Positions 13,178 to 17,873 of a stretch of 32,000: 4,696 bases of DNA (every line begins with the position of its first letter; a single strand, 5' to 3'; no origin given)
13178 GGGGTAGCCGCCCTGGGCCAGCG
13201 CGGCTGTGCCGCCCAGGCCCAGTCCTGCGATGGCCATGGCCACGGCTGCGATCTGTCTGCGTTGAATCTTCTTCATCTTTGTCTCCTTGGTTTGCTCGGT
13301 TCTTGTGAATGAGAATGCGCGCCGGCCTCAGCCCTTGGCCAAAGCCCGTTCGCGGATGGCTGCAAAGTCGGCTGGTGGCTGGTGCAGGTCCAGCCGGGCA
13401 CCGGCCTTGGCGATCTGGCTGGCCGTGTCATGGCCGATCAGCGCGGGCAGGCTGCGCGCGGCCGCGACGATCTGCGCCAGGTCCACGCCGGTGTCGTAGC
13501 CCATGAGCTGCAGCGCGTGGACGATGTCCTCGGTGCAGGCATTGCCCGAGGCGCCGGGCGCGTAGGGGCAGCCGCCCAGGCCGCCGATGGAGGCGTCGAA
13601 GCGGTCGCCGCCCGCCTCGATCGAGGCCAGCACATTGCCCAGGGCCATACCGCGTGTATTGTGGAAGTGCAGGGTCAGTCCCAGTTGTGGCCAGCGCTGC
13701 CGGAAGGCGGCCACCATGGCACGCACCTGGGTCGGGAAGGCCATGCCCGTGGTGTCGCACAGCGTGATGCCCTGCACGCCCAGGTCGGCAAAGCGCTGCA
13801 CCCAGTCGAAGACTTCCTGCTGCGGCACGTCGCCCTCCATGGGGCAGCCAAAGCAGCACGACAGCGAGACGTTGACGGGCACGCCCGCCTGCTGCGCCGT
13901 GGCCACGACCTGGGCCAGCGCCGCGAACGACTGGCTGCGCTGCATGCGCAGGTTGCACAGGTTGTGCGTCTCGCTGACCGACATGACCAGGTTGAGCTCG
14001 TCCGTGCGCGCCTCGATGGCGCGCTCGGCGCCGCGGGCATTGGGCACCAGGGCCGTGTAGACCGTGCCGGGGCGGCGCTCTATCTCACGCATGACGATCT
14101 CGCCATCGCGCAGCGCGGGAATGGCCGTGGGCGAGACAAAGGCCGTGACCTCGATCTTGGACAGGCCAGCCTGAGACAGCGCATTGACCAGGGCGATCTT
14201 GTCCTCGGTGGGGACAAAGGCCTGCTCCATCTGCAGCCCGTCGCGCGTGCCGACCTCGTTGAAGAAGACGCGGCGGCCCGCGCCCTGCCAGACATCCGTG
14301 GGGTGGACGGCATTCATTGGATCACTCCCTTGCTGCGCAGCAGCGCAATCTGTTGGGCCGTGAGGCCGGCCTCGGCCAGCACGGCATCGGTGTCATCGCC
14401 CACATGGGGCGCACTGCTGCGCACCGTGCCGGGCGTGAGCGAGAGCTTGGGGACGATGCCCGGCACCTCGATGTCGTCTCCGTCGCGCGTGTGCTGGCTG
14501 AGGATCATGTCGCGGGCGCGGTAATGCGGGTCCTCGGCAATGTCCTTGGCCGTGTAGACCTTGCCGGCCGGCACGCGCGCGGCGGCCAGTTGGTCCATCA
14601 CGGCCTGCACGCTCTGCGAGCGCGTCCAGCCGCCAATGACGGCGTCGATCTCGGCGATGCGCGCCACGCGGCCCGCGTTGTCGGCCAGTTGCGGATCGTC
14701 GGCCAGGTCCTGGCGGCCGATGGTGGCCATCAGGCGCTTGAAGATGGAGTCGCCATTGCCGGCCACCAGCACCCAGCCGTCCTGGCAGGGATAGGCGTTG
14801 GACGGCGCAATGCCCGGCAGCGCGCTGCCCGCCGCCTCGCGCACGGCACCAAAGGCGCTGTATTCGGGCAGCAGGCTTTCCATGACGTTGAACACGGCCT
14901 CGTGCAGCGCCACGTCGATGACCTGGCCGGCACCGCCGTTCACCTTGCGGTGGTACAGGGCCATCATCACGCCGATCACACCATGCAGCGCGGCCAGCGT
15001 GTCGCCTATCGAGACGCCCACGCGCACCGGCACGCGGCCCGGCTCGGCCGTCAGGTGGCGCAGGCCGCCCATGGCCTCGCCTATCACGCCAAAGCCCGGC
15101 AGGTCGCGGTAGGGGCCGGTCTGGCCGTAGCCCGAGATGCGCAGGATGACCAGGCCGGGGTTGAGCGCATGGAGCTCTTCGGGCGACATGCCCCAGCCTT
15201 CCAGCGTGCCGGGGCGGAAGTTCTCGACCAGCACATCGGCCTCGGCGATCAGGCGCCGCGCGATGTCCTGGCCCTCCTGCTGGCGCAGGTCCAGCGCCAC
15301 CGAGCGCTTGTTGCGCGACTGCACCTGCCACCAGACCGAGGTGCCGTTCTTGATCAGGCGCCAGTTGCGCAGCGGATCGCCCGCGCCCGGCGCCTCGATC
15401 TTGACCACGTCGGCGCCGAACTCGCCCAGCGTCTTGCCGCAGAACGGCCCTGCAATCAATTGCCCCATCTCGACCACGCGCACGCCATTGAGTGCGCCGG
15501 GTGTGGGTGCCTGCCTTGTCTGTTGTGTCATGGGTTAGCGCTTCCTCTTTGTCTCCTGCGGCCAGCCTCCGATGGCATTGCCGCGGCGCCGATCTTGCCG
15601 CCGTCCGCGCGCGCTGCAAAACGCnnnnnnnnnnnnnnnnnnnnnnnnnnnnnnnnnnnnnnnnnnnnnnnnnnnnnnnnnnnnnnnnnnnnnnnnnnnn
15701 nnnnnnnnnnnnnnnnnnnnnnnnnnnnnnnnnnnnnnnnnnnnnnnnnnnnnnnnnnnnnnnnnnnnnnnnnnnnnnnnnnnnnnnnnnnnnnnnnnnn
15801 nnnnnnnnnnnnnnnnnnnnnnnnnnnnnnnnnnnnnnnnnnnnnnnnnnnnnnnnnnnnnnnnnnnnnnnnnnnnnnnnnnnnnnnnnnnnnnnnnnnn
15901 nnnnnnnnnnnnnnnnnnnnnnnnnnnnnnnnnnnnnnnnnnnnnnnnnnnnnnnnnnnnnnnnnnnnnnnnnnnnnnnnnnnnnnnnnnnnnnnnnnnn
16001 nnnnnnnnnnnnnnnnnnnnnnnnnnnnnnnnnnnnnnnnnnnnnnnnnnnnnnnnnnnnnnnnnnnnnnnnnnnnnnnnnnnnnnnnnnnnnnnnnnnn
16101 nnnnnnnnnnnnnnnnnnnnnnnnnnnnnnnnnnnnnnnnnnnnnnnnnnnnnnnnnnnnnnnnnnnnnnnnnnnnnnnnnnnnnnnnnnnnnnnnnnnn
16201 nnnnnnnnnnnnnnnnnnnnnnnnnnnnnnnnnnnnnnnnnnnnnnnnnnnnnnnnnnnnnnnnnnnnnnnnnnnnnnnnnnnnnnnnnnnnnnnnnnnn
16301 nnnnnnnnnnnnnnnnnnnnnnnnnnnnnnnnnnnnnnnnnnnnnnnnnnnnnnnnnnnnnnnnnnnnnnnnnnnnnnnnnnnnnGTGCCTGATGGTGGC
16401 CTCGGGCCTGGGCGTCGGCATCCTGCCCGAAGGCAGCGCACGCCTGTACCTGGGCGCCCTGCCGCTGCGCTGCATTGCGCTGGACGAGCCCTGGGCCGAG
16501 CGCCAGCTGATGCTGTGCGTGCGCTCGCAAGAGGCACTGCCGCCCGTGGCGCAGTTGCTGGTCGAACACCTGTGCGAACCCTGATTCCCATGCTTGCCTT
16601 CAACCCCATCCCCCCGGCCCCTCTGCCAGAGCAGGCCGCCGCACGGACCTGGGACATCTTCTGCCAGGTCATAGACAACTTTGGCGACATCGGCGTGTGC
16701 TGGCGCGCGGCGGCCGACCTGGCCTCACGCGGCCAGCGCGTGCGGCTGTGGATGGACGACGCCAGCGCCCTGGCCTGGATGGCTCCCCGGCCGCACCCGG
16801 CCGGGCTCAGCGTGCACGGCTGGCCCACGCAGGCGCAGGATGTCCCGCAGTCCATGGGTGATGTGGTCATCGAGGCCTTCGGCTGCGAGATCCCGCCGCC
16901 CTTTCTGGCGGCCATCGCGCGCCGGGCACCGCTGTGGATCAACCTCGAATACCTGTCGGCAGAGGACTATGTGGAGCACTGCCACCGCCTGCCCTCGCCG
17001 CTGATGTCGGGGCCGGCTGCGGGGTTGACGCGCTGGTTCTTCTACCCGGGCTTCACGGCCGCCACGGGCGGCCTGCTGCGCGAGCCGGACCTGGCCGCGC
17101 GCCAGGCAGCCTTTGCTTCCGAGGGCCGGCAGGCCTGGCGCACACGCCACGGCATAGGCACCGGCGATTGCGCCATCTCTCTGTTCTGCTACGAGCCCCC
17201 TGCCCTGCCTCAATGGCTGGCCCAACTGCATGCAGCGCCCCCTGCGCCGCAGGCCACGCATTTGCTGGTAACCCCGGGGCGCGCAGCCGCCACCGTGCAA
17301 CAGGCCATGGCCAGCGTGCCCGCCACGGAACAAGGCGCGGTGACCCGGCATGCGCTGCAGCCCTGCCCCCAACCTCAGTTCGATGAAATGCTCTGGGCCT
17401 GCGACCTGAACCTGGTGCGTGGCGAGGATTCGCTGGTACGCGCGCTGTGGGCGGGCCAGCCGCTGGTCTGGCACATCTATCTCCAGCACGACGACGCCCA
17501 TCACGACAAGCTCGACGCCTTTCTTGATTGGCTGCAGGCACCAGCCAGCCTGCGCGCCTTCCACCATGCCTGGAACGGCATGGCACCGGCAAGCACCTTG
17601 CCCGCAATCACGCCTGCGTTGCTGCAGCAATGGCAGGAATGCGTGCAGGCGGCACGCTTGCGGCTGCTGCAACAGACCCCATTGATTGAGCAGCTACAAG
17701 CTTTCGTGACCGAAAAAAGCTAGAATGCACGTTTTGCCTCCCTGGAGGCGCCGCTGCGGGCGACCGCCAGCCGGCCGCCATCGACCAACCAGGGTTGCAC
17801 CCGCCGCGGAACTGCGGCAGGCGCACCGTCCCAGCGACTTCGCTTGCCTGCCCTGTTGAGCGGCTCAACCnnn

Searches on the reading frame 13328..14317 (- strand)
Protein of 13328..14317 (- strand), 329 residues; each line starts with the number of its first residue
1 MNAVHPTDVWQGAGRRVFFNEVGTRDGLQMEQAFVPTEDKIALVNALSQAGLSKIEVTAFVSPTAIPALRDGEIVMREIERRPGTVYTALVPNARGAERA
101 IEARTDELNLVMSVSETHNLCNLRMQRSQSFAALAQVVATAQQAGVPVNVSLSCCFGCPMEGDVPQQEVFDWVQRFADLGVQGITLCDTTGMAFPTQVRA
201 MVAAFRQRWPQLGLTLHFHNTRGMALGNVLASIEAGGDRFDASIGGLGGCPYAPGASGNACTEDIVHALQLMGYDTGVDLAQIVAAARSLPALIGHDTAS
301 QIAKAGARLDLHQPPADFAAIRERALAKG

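Call 87: search_protein_families(library=pfam, proteins=[window:13328-14317:-], max_evalue=0.00001)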
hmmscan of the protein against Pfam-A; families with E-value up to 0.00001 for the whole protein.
window:13328-14317:- (329 aa): 1 family
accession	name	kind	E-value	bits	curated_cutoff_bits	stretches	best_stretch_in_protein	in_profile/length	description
PF00682.25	HMGL-like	-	5.5e-49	167.3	29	1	19-288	4-258/260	HMGL-like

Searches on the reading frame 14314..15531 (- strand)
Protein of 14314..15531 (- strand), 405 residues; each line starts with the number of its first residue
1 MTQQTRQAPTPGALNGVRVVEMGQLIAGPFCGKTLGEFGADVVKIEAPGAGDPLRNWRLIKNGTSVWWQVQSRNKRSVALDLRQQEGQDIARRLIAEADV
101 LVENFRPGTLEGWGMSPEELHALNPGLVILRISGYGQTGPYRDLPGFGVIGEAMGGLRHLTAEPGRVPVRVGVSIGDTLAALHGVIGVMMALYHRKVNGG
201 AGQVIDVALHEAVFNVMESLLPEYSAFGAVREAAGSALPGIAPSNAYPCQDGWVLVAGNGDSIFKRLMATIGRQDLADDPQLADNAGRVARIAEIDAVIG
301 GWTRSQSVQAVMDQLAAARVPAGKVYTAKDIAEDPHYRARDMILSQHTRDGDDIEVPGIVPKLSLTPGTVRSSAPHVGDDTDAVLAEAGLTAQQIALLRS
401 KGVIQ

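Call 87: search_protein_families(library=pfam, proteins=[window:14314-15531:-], max_evalue=0.00001)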
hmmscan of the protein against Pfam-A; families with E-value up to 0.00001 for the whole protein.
window:14314-15531:- (405 aa): 1 family
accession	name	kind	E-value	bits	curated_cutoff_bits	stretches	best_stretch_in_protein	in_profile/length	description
PF02515.22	CoA_transf_3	-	6e-125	417.6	23.3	1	14-381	1-366/366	CoA-transferase family III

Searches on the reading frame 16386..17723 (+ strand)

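Call 87: search_protein_families(library=pfam, proteins=[window:16386-17723:+], max_evalue=0.00001)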
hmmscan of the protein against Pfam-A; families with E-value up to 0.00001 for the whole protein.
window:16386-17723:+ (445 aa): 1 family
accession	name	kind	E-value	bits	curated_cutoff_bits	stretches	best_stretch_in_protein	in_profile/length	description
PF10093.14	EarP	-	9.4e-126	420.3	25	1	89-441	1-371/372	Elongation-Factor P (EF-P) rhamnosyltransferase EarP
